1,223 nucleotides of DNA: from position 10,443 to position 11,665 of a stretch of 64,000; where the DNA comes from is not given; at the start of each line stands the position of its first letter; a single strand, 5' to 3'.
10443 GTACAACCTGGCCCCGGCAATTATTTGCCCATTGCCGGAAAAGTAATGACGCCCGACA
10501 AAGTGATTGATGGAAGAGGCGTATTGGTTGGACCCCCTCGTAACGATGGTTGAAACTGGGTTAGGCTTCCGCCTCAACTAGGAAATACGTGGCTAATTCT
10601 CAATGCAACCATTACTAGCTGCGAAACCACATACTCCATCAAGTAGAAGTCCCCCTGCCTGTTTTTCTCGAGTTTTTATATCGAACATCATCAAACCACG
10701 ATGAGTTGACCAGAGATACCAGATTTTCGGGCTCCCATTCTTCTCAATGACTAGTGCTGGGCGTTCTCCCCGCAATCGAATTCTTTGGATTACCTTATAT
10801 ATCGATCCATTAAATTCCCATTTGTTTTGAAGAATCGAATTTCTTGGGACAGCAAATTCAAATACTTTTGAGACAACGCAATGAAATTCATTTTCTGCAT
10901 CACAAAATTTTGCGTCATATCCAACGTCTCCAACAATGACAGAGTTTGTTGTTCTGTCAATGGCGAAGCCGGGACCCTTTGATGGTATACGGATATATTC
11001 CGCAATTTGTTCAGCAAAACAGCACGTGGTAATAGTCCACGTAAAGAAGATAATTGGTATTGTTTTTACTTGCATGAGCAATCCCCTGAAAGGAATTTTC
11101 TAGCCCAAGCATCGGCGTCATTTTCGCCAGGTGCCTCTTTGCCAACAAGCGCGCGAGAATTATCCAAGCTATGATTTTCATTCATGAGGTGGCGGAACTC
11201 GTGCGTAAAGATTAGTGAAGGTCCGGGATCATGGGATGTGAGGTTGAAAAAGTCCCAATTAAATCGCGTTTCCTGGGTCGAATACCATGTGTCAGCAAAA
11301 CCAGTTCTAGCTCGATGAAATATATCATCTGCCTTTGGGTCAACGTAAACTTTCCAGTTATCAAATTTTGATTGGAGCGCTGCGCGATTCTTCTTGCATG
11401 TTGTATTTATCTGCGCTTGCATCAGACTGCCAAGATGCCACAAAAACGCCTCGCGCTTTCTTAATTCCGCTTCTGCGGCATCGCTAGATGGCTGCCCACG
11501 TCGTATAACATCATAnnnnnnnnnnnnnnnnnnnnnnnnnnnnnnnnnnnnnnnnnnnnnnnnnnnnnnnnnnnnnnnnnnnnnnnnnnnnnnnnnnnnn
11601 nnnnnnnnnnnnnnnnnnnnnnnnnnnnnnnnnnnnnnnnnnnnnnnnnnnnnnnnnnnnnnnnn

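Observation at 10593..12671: Orphan, Sec-signal-bearing Rhs C-terminal toxin cassette (HExxH domain) with exported immunity candidate, beside a transglutaminase-like secreted protein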

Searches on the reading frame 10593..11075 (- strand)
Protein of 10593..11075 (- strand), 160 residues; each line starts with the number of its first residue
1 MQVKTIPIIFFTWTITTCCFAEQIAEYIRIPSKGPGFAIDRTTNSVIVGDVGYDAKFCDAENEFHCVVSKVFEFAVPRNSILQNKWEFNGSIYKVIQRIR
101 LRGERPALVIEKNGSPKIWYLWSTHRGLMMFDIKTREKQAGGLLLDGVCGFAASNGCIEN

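Call 3: search_protein_families(library=pfam, proteins=[window:10593-11075:-], max_evalue=1)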
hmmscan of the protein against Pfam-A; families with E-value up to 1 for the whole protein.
window:10593-11075:- (160 aa): 0 families

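Call 4: search_protein_families(library=ncbifam, proteins=[window:10593-11075:-], max_evalue=1)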
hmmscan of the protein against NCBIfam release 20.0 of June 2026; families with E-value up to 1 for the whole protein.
window:10593-11075:- (160 aa): 0 families
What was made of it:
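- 10593..11075 (-): Immunity candidate, 160 aa. The signal peptide is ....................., so the product is predicted to be periplasmic. The gene overlaps the toxin gene by 10 nt. No Pfam or NCBIfam match (calls 3, 4).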

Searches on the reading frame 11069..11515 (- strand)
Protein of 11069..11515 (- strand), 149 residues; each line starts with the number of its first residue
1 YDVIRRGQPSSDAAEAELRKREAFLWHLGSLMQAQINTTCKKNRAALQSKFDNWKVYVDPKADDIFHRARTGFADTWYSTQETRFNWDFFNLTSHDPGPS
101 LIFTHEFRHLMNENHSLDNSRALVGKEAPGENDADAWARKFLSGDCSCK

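Call 29: find_homologous_proteins(query=A1, max_evalue=0.01)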
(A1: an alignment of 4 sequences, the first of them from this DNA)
Query A1 (4 sequences) (149 aa, profile of the alignment): 71 proteins with E <= 0.01 among 1906 candidates.
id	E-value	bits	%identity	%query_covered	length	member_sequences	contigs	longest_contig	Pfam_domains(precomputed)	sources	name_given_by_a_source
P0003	7.7e-63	229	44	79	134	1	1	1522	-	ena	-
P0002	3.1e-61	224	34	99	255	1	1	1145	-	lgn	-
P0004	3.1e-61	224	43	93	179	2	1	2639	-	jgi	jgi:hypothetical protein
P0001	8.2e-61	222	100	100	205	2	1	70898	-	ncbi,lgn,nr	ncbi:MAG: hypothetical protein M0P64_02950 [Candidatus Pacebacteria bacterium]|nr:hypothetical prote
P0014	3.1e-50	188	44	86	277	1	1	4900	-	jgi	jgi:RHS repeat-associated protein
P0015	3.6e-50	188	45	99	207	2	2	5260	-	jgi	-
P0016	1.1e-49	186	48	99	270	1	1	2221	-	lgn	-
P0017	2.3e-47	179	38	99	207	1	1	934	-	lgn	-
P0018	2.5e-47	178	46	87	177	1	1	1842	-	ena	-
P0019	4.4e-47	178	44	95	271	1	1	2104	-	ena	-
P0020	2.6e-46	175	60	89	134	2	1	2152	-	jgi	jgi:hypothetical protein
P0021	4.3e-46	174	49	99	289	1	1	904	PF25023.2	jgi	jgi:RHS repeat-associated protein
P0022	2.4e-45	172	38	92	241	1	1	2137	-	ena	-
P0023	3.1e-45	172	41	95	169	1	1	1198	-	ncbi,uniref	ncbi:hypothetical protein, partial [Chitinimonas sp. JJ19]|uniref:hypothetical protein n=1 Tax=Chiti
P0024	5.5e-45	171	47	87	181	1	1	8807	-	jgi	jgi:hypothetical protein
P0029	3.3e-42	162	44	79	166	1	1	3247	PF10463.16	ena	-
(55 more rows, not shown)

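Call 91: search_solved_structures(query=A1, max_evalue=10, show_alignments=2)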
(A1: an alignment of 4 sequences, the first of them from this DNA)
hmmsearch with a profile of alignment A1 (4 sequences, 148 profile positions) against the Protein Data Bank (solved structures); distinct sequences matched with E-value up to 10: 3.
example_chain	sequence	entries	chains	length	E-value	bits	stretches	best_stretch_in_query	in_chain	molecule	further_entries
3s84_A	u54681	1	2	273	0.011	18.9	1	12-68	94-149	Apolipoprotein A-IV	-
9hx4_F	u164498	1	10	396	0.031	17.5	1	13-68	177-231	Apolipoprotein A-IV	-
2qgn_A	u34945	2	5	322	0.56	13.4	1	10-97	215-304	tRNA delta(2)-isopentenylpyrophosphate transferase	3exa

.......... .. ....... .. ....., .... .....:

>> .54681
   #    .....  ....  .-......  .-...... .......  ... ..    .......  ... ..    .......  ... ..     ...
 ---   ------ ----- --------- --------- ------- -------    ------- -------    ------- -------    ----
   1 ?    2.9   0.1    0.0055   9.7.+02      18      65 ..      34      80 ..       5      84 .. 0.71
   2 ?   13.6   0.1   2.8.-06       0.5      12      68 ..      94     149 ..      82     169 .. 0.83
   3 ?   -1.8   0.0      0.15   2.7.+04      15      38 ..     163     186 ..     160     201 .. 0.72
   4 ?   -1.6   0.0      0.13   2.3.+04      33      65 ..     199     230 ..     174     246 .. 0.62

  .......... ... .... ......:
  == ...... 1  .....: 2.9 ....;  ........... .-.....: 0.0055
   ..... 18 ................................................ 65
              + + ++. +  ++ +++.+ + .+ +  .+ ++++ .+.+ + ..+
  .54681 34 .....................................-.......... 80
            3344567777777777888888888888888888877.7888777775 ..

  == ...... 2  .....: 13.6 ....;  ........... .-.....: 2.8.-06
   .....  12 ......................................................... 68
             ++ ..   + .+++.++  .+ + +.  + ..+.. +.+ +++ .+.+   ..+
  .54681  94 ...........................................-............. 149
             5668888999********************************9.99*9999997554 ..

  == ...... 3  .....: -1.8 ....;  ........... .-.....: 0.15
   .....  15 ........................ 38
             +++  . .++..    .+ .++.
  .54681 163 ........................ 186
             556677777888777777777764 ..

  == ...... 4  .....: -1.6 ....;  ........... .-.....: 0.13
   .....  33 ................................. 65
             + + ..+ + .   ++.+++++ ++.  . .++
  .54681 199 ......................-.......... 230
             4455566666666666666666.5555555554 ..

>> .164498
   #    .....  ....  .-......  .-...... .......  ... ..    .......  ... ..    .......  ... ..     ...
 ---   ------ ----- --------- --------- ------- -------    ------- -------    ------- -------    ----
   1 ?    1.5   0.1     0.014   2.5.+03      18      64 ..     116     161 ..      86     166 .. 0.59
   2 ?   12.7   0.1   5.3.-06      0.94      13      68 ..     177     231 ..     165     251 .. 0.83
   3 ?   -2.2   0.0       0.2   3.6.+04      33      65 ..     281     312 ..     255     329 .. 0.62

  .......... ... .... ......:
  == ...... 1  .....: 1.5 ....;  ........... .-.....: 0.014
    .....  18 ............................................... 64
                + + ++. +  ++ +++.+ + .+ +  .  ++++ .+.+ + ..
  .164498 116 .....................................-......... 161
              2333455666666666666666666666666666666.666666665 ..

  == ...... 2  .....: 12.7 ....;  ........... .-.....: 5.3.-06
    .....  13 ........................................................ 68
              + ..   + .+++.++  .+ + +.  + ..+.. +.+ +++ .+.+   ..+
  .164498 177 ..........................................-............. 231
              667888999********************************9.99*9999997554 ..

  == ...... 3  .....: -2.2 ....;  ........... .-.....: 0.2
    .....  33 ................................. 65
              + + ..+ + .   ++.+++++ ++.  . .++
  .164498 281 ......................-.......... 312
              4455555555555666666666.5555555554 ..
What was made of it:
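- Tried and rejected: A profile search of the toxin domain against PDB sequences returned only spurious apolipoprotein hits (call 91).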
